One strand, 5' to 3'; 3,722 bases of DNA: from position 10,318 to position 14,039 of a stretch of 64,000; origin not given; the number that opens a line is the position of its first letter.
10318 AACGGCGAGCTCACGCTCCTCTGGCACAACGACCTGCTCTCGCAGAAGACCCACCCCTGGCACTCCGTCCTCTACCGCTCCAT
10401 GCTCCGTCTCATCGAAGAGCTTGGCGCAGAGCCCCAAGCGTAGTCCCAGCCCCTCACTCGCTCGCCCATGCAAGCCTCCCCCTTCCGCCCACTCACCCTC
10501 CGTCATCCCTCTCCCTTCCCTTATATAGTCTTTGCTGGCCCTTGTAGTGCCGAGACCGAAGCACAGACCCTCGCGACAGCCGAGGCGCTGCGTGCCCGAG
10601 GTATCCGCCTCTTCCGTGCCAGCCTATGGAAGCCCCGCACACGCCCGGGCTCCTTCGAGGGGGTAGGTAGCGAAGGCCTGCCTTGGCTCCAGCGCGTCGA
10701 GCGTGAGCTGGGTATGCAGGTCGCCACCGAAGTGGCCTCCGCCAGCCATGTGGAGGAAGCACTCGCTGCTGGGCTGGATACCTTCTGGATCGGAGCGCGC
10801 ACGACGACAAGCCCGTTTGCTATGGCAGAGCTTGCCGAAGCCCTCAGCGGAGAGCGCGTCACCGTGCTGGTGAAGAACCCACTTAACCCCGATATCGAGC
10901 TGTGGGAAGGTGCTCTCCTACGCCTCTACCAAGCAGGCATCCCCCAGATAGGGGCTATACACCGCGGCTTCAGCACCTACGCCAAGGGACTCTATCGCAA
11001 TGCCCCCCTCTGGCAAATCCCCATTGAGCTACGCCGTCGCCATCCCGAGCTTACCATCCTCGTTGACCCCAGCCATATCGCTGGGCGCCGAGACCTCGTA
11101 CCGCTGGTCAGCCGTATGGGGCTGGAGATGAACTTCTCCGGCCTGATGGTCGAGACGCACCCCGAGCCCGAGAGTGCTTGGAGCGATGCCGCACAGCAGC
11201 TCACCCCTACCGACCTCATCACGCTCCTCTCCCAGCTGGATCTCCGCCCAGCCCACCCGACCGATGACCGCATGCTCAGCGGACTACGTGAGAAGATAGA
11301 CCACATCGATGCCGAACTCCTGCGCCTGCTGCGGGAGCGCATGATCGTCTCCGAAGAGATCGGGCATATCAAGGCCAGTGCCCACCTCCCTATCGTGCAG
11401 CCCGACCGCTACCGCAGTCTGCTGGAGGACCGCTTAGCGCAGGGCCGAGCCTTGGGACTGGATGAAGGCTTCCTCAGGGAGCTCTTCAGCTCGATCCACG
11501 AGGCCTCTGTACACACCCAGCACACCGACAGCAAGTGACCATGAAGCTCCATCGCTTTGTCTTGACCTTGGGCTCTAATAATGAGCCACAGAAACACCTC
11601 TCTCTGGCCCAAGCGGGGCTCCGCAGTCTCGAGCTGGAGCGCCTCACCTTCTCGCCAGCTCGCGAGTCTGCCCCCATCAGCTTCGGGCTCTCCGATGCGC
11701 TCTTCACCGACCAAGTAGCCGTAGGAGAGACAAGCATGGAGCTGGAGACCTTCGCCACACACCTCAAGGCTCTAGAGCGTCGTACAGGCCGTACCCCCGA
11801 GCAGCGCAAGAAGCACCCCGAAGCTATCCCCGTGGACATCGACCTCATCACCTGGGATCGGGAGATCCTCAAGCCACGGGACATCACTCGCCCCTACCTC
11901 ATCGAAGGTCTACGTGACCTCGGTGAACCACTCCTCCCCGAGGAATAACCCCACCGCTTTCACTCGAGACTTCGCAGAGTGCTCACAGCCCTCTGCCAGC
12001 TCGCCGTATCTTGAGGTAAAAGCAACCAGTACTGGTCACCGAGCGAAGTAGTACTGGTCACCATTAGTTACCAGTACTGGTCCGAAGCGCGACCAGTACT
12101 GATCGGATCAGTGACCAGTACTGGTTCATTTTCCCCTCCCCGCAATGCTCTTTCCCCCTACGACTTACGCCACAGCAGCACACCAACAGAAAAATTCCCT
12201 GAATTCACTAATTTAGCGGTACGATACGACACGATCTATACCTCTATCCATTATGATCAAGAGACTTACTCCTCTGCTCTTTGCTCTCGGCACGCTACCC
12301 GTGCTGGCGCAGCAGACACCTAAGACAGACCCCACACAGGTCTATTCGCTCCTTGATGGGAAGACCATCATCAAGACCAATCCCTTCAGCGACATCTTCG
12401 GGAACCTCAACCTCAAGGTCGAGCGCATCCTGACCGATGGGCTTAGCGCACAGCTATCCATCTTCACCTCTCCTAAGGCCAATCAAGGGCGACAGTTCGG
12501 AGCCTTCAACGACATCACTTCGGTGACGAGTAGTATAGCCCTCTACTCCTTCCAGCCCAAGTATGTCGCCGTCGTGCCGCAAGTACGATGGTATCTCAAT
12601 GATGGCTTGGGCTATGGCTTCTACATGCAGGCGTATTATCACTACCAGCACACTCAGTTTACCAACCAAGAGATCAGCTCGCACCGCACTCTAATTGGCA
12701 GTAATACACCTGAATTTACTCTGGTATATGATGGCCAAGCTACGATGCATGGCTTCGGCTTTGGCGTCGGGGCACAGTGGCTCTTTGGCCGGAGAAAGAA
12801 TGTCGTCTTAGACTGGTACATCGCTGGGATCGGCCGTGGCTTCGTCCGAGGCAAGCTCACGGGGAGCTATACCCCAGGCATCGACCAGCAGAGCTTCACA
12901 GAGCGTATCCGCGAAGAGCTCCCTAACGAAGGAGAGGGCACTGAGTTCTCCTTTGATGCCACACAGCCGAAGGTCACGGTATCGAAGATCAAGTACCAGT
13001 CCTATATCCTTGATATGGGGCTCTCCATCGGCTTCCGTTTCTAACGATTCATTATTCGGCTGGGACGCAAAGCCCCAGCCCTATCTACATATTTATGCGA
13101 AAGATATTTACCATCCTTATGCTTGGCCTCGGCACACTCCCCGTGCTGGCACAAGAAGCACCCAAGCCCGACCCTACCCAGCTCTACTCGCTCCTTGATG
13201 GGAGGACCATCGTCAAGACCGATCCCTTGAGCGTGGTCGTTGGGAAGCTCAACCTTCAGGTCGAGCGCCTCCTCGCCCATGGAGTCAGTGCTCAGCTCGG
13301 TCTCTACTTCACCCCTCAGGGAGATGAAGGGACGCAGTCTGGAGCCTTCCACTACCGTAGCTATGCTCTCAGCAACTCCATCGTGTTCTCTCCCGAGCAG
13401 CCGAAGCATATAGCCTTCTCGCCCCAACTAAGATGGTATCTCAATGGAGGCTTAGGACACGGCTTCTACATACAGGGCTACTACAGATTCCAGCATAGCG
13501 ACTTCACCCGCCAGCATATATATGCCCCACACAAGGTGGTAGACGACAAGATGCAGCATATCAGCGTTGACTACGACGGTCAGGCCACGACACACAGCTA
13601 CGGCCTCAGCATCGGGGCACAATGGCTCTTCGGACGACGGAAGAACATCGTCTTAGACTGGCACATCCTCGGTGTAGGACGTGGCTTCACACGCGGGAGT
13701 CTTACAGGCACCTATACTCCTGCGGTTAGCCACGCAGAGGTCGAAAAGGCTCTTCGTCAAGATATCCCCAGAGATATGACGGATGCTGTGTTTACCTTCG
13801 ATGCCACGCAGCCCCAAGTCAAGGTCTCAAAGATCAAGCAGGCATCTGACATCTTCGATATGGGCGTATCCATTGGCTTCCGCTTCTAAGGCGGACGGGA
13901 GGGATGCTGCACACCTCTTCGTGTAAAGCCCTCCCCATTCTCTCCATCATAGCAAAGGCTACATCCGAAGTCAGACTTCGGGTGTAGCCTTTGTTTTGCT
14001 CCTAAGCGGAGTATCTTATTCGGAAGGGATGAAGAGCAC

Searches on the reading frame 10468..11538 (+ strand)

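Call 79: search_protein_families(library=pfam, max_evalue=0.00001, proteins=[window:10468-11538:+])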
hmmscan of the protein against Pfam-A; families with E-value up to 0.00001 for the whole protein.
window:10468-11538:+ (356 aa): 2 families
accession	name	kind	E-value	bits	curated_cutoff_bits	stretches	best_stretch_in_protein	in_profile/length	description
PF00793.26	DAHP_synth_1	-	1.1e-39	136.4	25.5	1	19-256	18-260/270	DAHP synthetase I family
PF01817.26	CM_2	-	2.1e-21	76.3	27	1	273-351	1-79/80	Chorismate mutase type II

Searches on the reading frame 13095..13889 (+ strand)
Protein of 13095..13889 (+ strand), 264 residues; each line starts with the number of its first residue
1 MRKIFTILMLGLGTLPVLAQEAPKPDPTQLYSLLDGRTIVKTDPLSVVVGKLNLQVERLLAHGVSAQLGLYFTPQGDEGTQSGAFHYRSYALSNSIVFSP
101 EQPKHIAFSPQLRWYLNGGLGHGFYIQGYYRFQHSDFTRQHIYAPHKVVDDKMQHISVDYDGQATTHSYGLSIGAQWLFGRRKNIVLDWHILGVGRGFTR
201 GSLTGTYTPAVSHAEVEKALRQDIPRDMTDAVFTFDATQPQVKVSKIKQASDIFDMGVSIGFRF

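Call 68: find_encoding_contigs(protein=window:13095-13889:+, flank=2500, max_places=10)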
Protein window:13095-13889:+ (264 aa): no gene with exactly this product is on record in the collection.

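Call 80: search_protein_families(library=pfam, max_evalue=0.00001, proteins=[window:13095-13889:+])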
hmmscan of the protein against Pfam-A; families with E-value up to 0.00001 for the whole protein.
window:13095-13889:+ (264 aa): 1 family
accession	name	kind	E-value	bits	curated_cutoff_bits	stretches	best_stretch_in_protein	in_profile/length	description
PF12099.14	DUF3575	-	9.7e-06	25.4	21.1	0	39-186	19-132/177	Protein of unknown function (DUF3575)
